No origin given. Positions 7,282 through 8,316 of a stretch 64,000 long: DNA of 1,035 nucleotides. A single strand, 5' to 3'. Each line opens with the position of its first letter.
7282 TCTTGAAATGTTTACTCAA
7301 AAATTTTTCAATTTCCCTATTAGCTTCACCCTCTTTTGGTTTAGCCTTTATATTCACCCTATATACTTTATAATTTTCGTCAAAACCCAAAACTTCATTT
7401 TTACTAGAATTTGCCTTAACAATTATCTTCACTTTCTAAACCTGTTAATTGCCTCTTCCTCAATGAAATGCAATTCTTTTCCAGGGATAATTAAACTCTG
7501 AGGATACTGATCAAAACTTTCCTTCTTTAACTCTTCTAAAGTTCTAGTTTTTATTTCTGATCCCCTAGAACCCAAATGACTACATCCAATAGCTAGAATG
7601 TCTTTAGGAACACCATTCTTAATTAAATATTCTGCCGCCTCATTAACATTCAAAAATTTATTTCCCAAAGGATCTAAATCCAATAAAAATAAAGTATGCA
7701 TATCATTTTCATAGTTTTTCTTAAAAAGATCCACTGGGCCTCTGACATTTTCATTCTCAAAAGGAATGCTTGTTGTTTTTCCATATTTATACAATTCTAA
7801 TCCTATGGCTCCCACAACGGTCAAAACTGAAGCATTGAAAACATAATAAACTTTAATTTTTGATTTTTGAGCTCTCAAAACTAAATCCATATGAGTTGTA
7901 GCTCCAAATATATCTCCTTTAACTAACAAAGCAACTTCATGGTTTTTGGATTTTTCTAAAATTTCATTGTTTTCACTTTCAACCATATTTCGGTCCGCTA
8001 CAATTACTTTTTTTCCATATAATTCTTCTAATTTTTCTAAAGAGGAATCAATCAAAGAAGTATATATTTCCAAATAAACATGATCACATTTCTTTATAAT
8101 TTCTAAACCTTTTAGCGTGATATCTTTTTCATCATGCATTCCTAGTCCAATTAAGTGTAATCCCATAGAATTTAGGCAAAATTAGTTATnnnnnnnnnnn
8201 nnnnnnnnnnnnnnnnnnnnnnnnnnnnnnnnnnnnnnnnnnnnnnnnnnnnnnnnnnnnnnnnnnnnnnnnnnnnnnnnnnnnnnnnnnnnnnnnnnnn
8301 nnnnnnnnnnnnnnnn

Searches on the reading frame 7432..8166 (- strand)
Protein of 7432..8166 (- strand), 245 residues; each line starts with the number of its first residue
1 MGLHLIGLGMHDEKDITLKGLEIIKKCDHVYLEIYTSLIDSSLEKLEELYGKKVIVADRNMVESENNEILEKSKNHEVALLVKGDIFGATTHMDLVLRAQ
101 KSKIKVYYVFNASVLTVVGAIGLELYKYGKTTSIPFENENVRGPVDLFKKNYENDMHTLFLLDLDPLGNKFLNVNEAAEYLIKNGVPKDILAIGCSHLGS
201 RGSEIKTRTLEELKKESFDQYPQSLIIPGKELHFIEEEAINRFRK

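Call 15: search_protein_families(library=pfam, proteins=[window:7432-8166:-], max_evalue=0.001)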
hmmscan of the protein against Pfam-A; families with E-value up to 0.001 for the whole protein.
window:7432-8166:- (245 aa): 1 family
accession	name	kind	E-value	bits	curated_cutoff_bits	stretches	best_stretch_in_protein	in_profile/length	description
PF00590.25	TP_methylase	-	3.8e-16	60.1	27.8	1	3-213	2-211/212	Tetrapyrrole (Corrin/Porphyrin) Methylases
